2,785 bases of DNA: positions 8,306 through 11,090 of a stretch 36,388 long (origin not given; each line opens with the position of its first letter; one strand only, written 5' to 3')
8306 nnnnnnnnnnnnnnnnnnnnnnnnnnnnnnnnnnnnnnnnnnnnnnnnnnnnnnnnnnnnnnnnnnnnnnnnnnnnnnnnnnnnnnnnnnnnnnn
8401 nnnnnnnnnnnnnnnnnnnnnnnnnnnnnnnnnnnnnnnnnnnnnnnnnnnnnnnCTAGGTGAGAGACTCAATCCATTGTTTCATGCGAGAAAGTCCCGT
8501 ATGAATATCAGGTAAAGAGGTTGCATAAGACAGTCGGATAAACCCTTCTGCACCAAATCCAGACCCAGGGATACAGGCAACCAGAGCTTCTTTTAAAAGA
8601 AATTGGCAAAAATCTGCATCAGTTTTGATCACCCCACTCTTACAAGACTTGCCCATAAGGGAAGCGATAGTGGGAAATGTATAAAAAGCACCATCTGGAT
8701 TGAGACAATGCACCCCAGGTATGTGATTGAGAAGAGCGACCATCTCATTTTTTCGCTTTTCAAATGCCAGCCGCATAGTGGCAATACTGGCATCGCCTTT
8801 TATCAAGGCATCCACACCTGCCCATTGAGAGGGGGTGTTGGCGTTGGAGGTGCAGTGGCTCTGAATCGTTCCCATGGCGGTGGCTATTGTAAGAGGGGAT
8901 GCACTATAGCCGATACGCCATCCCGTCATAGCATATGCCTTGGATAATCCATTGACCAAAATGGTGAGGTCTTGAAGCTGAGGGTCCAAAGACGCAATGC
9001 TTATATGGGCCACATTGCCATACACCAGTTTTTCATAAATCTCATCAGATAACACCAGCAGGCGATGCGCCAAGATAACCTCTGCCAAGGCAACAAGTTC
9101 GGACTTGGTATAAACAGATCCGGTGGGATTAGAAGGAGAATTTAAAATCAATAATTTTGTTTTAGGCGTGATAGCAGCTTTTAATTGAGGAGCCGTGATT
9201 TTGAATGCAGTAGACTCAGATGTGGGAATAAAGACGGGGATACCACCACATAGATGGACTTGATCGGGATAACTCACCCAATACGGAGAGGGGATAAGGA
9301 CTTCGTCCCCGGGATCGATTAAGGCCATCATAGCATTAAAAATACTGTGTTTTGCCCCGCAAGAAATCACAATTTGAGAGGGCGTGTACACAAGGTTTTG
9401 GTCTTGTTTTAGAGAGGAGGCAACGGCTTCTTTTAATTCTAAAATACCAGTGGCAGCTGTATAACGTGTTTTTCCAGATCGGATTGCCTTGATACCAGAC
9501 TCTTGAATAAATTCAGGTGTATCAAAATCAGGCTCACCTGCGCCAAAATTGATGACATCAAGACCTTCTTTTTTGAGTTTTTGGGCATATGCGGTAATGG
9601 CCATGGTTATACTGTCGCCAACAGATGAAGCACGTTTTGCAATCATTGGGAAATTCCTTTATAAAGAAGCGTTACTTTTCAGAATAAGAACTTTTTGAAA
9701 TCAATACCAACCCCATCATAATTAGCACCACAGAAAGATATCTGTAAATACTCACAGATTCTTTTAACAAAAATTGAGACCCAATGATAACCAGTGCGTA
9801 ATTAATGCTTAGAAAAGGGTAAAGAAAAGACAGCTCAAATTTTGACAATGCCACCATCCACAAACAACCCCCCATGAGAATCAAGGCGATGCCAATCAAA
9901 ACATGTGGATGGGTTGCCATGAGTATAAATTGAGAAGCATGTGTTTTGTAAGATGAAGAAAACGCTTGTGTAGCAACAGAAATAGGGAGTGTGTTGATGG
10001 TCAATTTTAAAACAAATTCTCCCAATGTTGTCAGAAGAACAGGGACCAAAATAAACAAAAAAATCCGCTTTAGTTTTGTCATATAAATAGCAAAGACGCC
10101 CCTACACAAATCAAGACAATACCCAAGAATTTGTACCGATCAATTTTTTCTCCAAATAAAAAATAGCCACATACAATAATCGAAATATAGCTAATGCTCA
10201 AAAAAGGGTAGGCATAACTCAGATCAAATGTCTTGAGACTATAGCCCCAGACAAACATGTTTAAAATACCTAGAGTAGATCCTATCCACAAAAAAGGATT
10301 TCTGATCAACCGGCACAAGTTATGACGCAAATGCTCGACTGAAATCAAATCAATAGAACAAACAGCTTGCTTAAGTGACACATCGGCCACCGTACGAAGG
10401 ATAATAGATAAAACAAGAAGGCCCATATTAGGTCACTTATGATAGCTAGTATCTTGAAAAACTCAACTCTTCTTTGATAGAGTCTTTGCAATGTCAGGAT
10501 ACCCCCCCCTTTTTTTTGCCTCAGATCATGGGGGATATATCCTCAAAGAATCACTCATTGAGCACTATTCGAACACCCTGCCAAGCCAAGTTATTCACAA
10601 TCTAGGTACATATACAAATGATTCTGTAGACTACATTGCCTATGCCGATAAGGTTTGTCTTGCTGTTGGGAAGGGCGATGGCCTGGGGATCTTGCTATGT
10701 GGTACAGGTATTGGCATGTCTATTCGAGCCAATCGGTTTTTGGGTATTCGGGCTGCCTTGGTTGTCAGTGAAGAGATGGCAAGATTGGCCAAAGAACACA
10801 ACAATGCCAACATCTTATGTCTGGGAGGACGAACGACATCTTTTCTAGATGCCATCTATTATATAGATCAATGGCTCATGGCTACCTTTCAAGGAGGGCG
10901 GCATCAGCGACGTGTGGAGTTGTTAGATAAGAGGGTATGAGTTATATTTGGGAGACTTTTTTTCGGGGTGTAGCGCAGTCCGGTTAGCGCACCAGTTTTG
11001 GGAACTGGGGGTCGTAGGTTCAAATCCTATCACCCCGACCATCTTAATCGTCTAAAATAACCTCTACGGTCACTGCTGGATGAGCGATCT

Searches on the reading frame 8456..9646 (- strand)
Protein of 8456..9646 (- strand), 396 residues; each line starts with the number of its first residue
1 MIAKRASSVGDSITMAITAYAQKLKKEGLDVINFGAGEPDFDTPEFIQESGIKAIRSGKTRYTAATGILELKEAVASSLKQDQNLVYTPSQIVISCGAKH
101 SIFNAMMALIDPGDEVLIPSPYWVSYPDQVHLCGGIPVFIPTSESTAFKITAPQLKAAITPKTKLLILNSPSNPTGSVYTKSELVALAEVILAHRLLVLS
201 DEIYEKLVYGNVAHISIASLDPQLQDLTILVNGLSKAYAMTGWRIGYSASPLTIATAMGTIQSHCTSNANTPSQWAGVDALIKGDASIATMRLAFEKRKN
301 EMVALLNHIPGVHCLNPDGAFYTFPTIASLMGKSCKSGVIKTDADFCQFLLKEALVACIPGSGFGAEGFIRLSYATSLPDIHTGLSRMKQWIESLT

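Call 13: search_protein_families(library=pfam, proteins=[window:8456-9646:-], max_evalue=0.001)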
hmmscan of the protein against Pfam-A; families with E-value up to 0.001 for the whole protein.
window:8456-9646:- (396 aa): 3 families
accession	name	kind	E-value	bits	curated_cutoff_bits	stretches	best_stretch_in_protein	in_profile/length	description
PF00155.27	Aminotran_1_2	-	2e-73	248.1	19.7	1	30-376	2-349/361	Aminotransferase class I and II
PF01041.23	DegT_DnrJ_EryC1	-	3.9e-06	26.8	19.8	1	103-168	53-118/360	DegT/DnrJ/EryC1/StrS aminotransferase family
PF01053.26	Cys_Met_Meta_PP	-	0.0007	18.7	27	0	90-187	69-162/381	Cys/Met metabolism PLP-dependent enzyme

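Call 82: search_protein_families(library=ncbifam, proteins=[window:8456-9646:-], max_evalue=0.001)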
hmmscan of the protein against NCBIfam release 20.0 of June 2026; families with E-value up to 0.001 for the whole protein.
window:8456-9646:- (396 aa): 73 families (the best 25 are shown)
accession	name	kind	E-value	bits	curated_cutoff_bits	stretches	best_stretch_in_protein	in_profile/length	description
NF004769.0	PRK06107.1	equivalog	1.3e-127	425.9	617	1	2-395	6-401/402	aspartate transaminase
NF041091.1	asp_aminotase_Arch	equivalog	2.5e-124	414.9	550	1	5-392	3-375/376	aspartate aminotransferase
NF005816.0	PRK07682.1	equivalog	1.9e-98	329.6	620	1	30-394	30-385/390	aminotransferase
NF005817.0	PRK07683.1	equivalog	3.2e-89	299.3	575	1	26-393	25-382/387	aminotransferase A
NF005588.0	PRK07309.1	equivalog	1.2e-82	277.9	576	1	30-394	31-388/391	pyridoxal phosphate-dependent aminotransferase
NF041364.1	GntC_guanitoxin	equivalog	3.4e-82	276.2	415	1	32-390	1-355/356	guanitoxin biosynthesis PLP-dependent (S)-gamma-hydroxy-L-arginine cyclodehydratase GntC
NF004975.0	PRK06348.1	equivalog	3.6e-82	276.4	549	1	16-389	16-380/384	pyridoxal phosphate-dependent aminotransferase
NF004770.0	PRK06108.1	subfamily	6e-76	255.8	422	1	29-394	36-394/396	pyridoxal phosphate-dependent aminotransferase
NF006229.0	PRK08361.1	equivalog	1.9e-74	251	624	1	29-393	33-389/391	aspartate aminotransferase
NF005601.0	PRK07337.1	equivalog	2e-69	234.6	496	1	2-392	8-392/394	pyridoxal phosphate-dependent aminotransferase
NF005855.0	PRK07777.1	equivalog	2.8e-69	234.3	553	1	13-365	17-356/391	pyridoxal phosphate-dependent aminotransferase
NF006230.0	PRK08363.1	equivalog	1.8e-67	227.9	534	1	3-393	5-393/398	alanine aminotransferase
NF006514.0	PRK08960.1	equivalog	8e-67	225.7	554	1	3-393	6-386/388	pyridoxal phosphate-dependent aminotransferase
NF006569.0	PRK09082.1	subfamily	1.4e-66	225.2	420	1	5-376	11-371/386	methionine aminotransferase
TIGR03540.1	DapC_direct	equivalog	1.6e-64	218.2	593.25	1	2-390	2-382/383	LL-diaminopimelate aminotransferase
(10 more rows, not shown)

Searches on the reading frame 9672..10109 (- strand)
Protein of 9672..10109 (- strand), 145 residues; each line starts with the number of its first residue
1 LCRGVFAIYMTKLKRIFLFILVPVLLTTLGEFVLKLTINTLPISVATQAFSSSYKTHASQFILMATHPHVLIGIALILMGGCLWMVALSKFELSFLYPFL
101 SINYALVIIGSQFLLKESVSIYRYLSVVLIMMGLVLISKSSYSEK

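Call 13: search_protein_families(library=pfam, proteins=[window:9672-10109:-], max_evalue=0.001)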
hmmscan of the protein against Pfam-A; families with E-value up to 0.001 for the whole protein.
window:9672-10109:- (145 aa): 0 families

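Call 82: search_protein_families(library=ncbifam, proteins=[window:9672-10109:-], max_evalue=0.001)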
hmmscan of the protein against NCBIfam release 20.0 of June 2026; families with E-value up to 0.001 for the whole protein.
window:9672-10109:- (145 aa): 2 families
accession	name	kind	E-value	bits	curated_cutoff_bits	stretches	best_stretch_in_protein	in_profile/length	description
NF002816.2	PRK02971.1-2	equivalog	2.5e-10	40.8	99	1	21-139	4-118/120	4-amino-4-deoxy-L-arabinose-phosphoundecaprenol flippase subunit ArnF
NF011625.2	PRK15051.1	equivalog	3.4e-09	36.9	92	1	56-139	24-109/111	4-amino-4-deoxy-L-arabinose-phosphoundecaprenol flippase subunit ArnE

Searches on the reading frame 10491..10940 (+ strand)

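Call 13: search_protein_families(library=pfam, proteins=[window:10491-10940:+], max_evalue=0.001)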
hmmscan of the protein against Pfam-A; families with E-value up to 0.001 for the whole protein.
window:10491-10940:+ (149 aa): 1 family
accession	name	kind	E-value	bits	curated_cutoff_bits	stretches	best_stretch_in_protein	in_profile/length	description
PF02502.23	LacAB_rpiB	-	3.4e-44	150.6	24.7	1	9-143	3-136/138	Ribose/Galactose Isomerase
